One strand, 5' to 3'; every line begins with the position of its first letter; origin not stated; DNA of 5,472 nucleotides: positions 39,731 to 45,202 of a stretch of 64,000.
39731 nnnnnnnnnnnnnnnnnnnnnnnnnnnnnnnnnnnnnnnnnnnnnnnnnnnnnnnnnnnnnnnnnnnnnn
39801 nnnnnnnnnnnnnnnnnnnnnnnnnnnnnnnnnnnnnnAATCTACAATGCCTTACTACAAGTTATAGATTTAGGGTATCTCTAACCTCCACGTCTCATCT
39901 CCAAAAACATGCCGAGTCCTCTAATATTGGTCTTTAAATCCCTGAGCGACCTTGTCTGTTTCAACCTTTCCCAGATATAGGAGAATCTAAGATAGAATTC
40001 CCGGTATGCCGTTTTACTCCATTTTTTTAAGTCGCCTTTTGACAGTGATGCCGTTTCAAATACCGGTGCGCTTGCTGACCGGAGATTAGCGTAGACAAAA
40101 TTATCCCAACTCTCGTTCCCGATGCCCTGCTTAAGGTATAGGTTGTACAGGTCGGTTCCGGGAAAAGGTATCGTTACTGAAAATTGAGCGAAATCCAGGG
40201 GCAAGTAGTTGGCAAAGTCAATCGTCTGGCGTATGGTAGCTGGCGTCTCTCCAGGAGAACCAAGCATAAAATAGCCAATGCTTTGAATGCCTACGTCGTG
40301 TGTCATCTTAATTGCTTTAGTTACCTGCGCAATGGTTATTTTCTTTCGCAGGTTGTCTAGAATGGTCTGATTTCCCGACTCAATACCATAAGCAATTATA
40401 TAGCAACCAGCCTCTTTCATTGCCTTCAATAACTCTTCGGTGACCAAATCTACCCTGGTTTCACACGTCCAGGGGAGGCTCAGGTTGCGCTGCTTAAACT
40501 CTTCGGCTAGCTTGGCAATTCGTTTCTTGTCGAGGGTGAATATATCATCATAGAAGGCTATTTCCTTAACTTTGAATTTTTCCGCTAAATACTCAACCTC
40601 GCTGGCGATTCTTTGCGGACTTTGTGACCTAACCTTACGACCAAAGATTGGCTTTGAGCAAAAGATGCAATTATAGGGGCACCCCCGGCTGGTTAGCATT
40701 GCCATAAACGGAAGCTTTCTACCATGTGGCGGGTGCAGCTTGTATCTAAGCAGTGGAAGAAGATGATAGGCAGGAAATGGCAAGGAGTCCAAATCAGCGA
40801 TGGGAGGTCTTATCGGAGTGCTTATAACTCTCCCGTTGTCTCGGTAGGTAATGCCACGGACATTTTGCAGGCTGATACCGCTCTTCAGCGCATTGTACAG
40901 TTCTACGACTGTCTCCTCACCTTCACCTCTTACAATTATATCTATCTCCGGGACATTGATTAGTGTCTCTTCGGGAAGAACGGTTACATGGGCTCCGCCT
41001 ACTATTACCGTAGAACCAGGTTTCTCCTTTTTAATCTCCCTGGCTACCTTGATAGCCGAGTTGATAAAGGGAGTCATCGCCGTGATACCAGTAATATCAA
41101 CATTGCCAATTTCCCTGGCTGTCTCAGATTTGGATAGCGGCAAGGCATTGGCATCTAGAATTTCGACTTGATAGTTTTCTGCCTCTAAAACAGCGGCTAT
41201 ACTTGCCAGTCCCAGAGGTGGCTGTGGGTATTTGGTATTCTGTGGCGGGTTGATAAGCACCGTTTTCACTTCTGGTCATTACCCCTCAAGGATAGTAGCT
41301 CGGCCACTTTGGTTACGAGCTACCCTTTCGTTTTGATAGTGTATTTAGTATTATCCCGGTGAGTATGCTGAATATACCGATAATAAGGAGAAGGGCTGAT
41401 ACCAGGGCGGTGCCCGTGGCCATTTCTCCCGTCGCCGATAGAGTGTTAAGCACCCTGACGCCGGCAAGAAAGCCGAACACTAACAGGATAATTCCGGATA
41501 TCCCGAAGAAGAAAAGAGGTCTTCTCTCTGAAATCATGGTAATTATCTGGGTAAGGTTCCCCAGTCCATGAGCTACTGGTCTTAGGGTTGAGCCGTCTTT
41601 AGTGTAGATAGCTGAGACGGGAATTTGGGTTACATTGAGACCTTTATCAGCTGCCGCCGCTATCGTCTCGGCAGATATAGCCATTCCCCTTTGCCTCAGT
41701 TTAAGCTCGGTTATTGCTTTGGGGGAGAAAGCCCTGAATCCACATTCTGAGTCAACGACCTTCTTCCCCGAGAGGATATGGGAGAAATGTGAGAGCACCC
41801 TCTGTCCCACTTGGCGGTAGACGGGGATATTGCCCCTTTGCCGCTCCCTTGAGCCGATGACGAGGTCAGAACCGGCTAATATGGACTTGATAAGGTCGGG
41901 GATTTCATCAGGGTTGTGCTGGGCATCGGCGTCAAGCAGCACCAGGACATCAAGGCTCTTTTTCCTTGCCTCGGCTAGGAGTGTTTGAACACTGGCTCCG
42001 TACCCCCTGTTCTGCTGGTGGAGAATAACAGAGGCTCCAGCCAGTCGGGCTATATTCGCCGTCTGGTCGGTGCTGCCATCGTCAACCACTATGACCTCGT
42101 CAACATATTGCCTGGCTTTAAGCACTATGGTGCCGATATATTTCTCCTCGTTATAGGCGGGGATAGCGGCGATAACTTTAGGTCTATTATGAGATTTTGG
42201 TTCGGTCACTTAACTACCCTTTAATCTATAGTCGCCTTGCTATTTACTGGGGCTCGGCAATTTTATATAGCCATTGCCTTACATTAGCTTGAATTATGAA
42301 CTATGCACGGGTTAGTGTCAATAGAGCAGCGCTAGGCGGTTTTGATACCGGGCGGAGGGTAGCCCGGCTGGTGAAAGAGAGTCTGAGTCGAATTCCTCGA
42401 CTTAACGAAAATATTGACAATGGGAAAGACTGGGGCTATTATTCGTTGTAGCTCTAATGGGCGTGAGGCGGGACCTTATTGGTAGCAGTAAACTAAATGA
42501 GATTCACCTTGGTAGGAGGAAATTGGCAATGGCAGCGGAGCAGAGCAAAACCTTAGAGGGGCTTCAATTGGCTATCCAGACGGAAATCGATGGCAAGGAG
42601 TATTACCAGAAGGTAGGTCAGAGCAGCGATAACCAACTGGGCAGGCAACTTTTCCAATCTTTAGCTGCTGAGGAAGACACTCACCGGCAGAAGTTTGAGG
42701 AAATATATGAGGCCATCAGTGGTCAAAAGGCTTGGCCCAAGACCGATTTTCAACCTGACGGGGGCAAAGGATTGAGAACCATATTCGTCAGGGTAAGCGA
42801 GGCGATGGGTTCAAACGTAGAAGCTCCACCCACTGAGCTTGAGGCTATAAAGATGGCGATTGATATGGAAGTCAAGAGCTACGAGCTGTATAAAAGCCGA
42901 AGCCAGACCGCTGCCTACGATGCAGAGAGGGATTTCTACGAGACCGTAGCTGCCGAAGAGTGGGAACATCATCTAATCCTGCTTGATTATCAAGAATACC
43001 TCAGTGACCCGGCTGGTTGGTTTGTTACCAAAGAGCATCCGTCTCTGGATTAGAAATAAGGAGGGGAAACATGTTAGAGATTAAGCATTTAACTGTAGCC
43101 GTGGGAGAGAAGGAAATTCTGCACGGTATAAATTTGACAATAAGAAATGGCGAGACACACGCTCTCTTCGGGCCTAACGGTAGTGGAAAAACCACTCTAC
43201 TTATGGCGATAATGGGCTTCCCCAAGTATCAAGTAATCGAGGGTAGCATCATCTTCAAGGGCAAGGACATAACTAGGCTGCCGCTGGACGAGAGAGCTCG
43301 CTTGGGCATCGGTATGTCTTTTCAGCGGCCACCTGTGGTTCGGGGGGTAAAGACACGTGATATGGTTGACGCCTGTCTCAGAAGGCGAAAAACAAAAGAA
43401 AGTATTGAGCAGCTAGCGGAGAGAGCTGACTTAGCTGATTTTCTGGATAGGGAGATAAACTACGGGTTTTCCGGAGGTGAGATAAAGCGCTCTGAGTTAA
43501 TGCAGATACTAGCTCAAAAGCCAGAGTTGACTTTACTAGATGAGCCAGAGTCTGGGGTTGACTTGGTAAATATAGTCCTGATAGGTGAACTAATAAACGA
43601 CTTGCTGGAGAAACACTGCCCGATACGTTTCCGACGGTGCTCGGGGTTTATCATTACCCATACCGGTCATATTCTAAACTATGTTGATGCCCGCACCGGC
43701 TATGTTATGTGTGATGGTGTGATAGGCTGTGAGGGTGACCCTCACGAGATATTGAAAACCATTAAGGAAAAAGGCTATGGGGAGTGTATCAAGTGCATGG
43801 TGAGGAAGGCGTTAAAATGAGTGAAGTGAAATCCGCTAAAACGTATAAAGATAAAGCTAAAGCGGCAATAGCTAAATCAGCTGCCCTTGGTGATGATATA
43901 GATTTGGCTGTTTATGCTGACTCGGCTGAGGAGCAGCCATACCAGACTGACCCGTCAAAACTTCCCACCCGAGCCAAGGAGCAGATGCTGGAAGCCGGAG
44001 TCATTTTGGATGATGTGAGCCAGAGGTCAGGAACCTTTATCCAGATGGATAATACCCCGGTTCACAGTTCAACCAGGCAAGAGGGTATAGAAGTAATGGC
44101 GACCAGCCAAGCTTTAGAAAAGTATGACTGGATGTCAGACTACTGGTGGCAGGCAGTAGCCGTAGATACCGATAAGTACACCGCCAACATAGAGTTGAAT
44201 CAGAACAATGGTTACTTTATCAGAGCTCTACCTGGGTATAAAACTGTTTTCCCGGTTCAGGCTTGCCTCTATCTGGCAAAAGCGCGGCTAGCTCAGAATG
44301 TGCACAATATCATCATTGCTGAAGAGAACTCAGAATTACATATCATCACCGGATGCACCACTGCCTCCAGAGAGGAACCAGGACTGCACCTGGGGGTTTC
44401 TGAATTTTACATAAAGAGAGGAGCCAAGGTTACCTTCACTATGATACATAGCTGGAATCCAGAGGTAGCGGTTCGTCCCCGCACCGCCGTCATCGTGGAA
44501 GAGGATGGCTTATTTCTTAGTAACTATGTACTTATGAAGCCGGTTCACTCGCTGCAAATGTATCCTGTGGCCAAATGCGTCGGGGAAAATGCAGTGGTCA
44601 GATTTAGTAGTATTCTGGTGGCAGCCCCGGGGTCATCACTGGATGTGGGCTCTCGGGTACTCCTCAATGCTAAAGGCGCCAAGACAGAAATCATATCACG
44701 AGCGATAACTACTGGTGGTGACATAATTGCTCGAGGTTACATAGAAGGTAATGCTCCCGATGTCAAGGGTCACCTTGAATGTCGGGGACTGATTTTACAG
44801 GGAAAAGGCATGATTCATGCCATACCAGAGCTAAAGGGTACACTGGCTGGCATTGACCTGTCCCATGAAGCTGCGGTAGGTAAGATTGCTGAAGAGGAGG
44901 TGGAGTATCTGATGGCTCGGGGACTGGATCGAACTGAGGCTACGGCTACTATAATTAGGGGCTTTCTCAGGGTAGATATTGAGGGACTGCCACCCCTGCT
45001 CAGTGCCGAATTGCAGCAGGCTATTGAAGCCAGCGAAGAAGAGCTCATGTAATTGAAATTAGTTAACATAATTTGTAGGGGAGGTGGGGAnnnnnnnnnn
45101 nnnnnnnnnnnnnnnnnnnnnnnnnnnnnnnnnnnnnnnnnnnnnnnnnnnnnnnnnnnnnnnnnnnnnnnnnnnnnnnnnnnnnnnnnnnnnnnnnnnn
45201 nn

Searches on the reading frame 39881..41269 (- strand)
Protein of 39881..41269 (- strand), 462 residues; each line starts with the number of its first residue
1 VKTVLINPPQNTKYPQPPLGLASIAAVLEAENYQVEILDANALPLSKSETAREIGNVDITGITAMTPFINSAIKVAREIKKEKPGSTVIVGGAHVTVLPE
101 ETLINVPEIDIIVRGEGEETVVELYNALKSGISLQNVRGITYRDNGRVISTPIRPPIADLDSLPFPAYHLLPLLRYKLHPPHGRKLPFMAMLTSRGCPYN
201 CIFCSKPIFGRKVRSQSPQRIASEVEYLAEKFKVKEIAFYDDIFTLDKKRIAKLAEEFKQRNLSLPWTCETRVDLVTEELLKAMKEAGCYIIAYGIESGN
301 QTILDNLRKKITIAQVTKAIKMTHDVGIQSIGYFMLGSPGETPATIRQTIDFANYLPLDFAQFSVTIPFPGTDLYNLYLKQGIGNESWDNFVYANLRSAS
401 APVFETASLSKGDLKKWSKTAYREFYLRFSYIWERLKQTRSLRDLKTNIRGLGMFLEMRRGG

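Call 43: search_protein_families(library=pfam, proteins=[window:39881-41269:-])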
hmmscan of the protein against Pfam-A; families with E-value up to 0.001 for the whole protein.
window:39881-41269:- (462 aa): 3 families
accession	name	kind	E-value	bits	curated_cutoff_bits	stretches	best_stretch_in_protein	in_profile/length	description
PF04055.27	Radical_SAM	-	4.8e-28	98.8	29.5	1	192-353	2-166/166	Radical SAM superfamily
PF02310.24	B12-binding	-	2.5e-24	85.9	32.1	1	12-124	8-120/121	B12 binding domain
PF19864.5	Radical_SAM_N2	-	0.00081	19.3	29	0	38-130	31-127/151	Radical SAM proteins, N-terminal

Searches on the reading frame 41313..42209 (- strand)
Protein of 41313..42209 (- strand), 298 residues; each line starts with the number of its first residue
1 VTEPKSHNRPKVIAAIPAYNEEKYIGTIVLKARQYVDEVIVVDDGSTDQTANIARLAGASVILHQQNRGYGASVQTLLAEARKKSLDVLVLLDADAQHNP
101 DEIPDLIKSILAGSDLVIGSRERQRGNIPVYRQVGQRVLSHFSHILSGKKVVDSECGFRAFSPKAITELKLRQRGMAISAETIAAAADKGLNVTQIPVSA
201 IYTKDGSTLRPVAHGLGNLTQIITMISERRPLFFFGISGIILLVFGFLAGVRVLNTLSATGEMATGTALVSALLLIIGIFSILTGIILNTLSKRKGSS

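Call 43: search_protein_families(library=pfam, proteins=[window:41313-42209:-])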
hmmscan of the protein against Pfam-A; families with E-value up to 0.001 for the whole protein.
window:41313-42209:- (298 aa): 5 families
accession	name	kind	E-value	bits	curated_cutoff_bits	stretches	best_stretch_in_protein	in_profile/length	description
PF00535.33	Glycos_transf_2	-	8.9e-27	94.5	23.3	1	15-148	3-145/168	Glycosyl transferase family 2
PF12804.13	NTP_transf_3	-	2.7e-05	24.9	27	1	19-141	21-143/160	MobA-like NTP transferase domain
PF13641.12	Glyco_tranf_2_3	-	0.00012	22.7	27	1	10-106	1-107/230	Glycosyltransferase like family 2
PF13704.12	Glyco_tranf_2_4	-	0.00016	22.6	27.5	1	20-95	2-81/98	Glycosyl transferase family 2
PF10111.15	Glyco_tranf_2_2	-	0.00054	20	27.3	1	16-108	6-104/276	Glycosyltransferase like family 2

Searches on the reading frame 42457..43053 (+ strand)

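Call 43: search_protein_families(library=pfam, proteins=[window:42457-43053:+])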
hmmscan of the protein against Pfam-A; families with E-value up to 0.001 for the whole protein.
window:42457-43053:+ (198 aa): 1 family
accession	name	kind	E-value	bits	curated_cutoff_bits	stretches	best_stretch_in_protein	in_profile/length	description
PF02915.23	Rubrerythrin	-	1.3e-10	42.2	22.8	1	35-175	2-133/137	Rubrerythrin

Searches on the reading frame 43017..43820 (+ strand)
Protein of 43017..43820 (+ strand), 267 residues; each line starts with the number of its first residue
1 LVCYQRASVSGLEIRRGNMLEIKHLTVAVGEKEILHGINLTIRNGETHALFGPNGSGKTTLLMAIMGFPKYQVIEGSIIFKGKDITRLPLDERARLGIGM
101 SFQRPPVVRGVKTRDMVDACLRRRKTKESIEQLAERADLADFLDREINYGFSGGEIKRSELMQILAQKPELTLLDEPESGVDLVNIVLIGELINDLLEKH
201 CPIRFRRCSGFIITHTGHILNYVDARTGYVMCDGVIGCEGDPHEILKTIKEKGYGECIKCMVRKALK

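Call 43: search_protein_families(library=pfam, proteins=[window:43017-43820:+])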
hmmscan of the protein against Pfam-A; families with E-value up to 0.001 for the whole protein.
window:43017-43820:+ (267 aa): 5 families
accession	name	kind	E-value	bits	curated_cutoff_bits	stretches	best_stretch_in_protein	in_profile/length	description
PF00005.33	ABC_tran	-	6.7e-28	98.4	25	1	35-177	1-135/137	ABC transporter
PF13304.12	AAA_21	-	9.5e-09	36.2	27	1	48-65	2-19/304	AAA domain, putative AbiEii toxin, Type IV TA system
PF13476.12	AAA_23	-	0.00022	22.4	27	0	50-65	24-39/201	AAA domain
PF13555.12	AAA_29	-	0.00058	20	27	0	39-66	16-43/61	P-loop containing region of AAA domain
PF02463.25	SMC_N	-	0.00062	19.7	40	0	47-67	26-49/220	RecF/RecN/SMC N terminal domain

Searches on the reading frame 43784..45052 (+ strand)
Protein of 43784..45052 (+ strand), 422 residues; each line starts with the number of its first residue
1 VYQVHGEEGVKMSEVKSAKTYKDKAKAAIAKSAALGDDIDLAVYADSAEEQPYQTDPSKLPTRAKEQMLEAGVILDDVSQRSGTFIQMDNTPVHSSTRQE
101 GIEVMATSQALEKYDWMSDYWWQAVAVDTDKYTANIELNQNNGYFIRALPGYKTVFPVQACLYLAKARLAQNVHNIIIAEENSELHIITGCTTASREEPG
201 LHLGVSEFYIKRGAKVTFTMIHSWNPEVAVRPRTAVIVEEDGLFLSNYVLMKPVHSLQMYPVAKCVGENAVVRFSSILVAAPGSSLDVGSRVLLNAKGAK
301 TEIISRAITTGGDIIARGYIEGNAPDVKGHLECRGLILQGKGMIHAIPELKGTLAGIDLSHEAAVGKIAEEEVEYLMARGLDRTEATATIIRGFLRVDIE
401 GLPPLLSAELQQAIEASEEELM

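Call 43: search_protein_families(library=pfam, proteins=[window:43784-45052:+])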
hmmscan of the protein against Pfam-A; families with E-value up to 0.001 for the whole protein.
window:43784-45052:+ (422 aa): 1 family
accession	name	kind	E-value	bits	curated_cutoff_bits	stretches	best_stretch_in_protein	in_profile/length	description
PF01458.23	SUFBD_core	-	4.8e-37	128.1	27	1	167-394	6-232/232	SUF system FeS cluster assembly, SufBD core domain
